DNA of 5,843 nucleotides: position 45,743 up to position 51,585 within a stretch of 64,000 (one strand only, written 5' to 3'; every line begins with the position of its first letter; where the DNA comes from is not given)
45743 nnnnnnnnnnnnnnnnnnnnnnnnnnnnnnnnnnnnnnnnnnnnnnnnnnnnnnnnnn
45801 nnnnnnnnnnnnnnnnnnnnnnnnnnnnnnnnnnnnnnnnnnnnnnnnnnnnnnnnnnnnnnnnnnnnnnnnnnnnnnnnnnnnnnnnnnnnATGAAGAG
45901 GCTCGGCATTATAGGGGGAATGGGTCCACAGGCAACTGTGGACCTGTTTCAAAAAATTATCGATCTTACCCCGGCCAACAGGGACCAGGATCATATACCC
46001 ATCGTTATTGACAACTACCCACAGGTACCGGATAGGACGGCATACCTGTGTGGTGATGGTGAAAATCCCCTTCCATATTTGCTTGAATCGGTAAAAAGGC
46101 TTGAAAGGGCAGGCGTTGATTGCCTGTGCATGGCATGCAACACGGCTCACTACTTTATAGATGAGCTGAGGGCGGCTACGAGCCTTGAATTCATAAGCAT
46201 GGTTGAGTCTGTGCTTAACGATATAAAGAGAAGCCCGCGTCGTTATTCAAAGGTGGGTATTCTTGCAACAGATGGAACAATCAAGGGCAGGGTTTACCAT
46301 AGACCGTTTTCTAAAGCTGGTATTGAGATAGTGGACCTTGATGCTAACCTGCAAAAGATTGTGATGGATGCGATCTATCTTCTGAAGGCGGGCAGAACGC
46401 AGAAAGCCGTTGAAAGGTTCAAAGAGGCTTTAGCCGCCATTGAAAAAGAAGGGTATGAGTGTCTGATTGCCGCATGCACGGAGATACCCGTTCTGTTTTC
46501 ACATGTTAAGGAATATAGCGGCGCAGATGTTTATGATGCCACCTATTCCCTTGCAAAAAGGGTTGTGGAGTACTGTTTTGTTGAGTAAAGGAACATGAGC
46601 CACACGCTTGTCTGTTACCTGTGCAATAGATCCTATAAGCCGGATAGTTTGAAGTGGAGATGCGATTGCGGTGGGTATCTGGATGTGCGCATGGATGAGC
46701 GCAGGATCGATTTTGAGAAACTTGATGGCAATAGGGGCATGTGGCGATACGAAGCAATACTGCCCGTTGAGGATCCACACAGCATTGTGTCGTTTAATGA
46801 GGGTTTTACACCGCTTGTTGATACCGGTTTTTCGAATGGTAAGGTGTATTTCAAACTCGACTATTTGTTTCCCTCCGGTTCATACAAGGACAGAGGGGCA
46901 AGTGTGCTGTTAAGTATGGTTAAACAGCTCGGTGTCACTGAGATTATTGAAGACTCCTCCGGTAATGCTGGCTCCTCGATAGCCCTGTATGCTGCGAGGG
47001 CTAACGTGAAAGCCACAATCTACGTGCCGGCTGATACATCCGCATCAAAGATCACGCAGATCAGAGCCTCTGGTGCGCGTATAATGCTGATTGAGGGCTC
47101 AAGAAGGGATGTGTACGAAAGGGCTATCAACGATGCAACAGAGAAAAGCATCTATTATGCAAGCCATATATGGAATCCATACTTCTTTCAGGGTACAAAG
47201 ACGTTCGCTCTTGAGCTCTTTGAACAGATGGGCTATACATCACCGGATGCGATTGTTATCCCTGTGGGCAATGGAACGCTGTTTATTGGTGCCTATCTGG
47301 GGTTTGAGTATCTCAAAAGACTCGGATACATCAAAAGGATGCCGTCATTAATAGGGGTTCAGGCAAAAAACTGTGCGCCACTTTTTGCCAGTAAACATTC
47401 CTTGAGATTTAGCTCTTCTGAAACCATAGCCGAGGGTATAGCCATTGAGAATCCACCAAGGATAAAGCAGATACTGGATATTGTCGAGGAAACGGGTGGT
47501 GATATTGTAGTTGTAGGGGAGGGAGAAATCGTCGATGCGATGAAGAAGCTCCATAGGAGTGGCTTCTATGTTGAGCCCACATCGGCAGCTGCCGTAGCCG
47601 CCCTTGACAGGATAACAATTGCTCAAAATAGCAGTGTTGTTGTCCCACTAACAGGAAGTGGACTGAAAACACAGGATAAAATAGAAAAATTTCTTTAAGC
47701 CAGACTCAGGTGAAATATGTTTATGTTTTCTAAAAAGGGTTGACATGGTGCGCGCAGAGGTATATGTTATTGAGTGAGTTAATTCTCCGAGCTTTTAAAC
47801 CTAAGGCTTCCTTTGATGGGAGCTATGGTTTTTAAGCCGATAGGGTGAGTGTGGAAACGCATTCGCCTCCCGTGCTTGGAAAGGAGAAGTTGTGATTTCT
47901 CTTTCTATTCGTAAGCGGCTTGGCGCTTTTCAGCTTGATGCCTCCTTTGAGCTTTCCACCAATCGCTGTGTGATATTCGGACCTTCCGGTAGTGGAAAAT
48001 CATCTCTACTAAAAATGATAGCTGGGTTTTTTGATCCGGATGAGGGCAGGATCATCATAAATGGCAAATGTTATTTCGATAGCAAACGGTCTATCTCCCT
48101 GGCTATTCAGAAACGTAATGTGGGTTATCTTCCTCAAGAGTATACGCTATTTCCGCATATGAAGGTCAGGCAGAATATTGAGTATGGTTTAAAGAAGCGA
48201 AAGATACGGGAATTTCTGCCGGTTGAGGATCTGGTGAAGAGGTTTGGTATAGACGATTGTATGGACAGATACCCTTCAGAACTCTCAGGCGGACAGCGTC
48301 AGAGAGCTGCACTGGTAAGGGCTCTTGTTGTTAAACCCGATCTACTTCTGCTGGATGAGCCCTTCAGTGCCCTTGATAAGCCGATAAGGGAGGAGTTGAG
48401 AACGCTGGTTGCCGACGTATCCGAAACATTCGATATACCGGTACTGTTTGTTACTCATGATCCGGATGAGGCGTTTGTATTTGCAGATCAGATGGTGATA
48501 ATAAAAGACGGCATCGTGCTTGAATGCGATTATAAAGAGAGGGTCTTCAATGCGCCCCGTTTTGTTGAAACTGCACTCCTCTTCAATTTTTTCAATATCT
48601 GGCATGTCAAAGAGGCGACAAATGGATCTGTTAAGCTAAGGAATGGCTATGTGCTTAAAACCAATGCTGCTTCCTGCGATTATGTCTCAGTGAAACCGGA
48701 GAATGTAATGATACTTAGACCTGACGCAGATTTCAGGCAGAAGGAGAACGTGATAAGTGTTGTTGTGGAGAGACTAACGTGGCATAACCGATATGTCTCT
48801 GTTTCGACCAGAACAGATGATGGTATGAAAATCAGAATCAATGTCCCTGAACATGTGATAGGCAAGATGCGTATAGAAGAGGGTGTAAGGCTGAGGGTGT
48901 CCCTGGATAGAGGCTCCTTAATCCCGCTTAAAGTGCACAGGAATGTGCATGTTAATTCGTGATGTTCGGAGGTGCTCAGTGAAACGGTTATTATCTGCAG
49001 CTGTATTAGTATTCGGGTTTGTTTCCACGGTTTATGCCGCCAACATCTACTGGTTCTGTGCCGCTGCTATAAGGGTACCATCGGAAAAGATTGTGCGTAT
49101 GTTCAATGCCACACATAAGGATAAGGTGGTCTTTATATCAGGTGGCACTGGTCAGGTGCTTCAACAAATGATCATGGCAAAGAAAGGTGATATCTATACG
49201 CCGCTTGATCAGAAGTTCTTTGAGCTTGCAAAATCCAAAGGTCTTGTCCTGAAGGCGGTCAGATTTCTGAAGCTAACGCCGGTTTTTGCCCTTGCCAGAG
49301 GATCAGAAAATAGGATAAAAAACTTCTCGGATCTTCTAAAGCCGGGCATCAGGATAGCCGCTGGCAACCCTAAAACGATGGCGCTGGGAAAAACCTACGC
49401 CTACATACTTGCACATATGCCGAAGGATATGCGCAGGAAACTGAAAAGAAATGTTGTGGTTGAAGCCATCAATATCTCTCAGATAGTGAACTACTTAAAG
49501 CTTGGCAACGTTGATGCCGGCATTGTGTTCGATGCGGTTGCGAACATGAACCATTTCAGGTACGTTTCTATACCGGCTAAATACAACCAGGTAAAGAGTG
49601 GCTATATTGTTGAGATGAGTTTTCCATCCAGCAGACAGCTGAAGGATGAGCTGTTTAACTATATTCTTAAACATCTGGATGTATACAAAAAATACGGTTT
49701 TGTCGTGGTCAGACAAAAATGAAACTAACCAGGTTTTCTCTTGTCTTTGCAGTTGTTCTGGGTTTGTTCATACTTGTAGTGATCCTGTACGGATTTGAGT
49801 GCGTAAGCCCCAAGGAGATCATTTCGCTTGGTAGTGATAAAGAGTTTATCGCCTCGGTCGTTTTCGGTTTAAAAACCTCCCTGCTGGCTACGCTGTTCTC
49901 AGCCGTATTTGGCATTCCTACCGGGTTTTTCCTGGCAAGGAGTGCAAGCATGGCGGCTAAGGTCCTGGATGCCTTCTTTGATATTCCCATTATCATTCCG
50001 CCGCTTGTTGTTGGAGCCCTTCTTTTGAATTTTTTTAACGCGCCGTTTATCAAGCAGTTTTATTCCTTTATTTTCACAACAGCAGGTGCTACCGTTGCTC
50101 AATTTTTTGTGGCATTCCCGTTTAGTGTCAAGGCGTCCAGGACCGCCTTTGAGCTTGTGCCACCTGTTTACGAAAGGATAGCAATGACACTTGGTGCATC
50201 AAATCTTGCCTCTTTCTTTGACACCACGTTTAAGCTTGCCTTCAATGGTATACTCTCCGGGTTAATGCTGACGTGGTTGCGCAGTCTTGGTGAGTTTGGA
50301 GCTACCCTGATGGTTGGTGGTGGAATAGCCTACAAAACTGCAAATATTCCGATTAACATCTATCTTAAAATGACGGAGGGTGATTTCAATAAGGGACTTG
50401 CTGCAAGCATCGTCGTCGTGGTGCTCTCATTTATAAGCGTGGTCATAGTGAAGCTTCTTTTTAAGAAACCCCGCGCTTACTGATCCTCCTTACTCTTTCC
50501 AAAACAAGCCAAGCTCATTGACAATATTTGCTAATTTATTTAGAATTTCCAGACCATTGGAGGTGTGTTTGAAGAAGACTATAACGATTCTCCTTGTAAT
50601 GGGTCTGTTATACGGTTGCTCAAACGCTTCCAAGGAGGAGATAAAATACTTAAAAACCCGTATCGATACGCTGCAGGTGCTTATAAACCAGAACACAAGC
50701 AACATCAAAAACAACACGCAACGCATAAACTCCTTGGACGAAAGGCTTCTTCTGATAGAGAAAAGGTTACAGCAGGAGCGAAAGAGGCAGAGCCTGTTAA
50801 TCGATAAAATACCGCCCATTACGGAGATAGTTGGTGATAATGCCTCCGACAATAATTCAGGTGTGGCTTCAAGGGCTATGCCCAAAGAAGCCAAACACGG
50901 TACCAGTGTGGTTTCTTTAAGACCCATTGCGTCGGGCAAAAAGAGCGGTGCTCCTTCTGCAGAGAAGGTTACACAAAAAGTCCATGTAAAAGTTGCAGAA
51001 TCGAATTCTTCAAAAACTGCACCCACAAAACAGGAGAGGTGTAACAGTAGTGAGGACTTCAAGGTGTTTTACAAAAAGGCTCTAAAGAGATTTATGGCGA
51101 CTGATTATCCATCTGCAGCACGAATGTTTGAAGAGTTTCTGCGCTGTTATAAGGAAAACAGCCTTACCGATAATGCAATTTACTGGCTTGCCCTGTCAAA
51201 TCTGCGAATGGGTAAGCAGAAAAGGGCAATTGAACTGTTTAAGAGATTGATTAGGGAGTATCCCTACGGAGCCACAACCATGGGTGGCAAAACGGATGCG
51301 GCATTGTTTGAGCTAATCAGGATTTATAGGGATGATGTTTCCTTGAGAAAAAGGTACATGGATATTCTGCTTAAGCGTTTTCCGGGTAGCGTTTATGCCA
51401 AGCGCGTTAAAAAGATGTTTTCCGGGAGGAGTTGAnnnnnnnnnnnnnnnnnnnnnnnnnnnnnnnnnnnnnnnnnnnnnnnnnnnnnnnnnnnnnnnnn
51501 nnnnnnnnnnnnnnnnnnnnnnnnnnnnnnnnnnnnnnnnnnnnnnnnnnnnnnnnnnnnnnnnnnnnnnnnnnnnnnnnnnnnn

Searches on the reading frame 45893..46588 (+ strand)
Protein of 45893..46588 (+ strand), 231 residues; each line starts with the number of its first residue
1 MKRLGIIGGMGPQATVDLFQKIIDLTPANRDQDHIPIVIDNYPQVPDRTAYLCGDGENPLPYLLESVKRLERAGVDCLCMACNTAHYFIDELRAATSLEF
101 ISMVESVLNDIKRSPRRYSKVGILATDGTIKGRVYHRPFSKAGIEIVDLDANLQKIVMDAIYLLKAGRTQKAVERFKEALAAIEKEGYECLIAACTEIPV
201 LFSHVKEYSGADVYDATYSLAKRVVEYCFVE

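Call 7: search_protein_families(library=pfam, proteins=[window:45893-46588:+], max_evalue=0.001)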
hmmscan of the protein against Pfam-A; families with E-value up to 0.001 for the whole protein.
window:45893-46588:+ (231 aa): 1 family
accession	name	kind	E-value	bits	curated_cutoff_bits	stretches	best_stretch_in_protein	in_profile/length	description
PF01177.27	Asp_Glu_race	-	4e-44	151.4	31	1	7-222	1-209/211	Asp/Glu/Hydantoin racemase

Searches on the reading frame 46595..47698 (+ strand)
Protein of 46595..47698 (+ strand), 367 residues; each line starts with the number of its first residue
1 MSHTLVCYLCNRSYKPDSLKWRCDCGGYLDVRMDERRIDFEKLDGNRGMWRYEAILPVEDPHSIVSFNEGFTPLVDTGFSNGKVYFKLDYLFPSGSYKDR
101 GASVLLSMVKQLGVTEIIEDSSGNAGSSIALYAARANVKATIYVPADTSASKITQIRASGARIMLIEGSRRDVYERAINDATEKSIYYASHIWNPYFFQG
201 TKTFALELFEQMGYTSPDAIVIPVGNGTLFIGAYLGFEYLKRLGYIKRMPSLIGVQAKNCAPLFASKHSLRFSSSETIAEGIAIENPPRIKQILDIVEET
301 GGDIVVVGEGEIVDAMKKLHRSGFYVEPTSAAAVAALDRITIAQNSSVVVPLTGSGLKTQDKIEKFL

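Call 7: search_protein_families(library=pfam, proteins=[window:46595-47698:+], max_evalue=0.001)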
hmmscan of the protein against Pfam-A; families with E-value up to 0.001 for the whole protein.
window:46595-47698:+ (367 aa): 1 family
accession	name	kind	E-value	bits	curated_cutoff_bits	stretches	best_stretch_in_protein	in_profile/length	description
PF00291.31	PALP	-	5.3e-73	246.3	35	1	66-354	2-295/295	Pyridoxal-phosphate dependent enzyme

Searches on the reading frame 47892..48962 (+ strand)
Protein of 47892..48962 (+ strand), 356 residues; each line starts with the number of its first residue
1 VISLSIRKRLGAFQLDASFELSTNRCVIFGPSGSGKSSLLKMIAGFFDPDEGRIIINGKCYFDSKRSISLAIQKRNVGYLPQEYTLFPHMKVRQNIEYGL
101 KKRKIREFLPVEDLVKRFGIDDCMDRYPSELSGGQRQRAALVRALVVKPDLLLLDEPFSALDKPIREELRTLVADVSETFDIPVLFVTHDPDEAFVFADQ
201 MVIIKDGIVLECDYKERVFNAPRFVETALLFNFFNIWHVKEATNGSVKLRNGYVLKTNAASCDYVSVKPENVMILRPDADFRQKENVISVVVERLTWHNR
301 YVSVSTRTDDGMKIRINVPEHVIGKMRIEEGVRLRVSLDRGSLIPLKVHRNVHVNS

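Call 7: search_protein_families(library=pfam, proteins=[window:47892-48962:+], max_evalue=0.001)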
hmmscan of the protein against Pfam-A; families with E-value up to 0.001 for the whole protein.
window:47892-48962:+ (356 aa): 5 families
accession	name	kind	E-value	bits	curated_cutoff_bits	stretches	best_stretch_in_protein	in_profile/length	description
PF00005.33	ABC_tran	-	6.6e-33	114.6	25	1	22-158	9-136/137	ABC transporter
PF13304.12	AAA_21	-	3.1e-09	37.7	27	1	126-191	233-300/304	AAA domain, putative AbiEii toxin, Type IV TA system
PF02463.25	SMC_N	-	1.5e-05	24.9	40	1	17-190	18-198/220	RecF/RecN/SMC N terminal domain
PF13401.12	AAA_22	-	0.00086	20.1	27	0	26-187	8-121/130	AAA domain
PF13555.12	AAA_29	-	0.00088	19.4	27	0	13-49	12-48/61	P-loop containing region of AAA domain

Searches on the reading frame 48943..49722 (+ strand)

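Call 7: search_protein_families(library=pfam, proteins=[window:48943-49722:+], max_evalue=0.001)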
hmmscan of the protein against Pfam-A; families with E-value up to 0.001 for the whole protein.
window:48943-49722:+ (259 aa): 2 families
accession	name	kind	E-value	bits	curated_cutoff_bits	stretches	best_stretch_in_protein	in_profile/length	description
PF13531.11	SBP_bac_11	-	5e-31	108.7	25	1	38-253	4-226/227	Bacterial extracellular solute-binding protein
PF01547.30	SBP_bac_1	-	3.2e-06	27.8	26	1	54-203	17-243/307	Bacterial extracellular solute-binding protein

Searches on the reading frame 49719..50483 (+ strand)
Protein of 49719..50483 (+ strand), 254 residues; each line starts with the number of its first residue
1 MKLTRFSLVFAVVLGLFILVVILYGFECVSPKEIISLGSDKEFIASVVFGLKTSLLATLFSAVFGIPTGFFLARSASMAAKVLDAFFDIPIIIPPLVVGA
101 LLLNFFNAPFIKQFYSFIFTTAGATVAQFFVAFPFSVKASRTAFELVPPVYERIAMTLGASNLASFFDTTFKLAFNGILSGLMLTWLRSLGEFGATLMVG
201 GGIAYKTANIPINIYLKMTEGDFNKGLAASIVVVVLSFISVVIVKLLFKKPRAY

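Call 7: search_protein_families(library=pfam, proteins=[window:49719-50483:+], max_evalue=0.001)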
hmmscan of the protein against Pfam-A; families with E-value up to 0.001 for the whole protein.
window:49719-50483:+ (254 aa): 1 family
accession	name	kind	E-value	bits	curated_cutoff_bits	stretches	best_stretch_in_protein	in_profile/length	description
PF00528.27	BPD_transp_1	-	3.8e-15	56.5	26.4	1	65-250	1-181/184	Binding-protein-dependent transport system inner membrane component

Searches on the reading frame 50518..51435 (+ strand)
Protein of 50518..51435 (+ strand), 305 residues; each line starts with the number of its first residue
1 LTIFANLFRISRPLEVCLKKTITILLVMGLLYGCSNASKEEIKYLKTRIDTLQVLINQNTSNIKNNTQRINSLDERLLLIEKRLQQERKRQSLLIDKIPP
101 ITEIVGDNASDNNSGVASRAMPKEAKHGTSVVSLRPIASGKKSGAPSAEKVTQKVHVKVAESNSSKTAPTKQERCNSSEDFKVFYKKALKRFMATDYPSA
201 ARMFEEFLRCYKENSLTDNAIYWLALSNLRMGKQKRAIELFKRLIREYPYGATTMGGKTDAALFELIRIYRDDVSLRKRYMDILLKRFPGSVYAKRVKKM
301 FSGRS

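Call 102: search_protein_families(library=pfam, proteins=[window:50518-51435:+], max_evalue=0.0001)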
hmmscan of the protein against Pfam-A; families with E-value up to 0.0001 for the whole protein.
window:50518-51435:+ (305 aa): 3 families
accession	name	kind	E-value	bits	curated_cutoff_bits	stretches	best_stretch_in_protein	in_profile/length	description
PF13174.12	TPR_6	-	1.7e-07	31.8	26.3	1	220-249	2-31/33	Tetratricopeptide repeat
PF13525.12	YfiO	-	3.6e-06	27.3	25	1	182-300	6-132/203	Outer membrane lipoprotein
PF13432.12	TPR_16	-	3.2e-05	24.7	32.7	0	191-252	7-65/65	Tetratricopeptide repeat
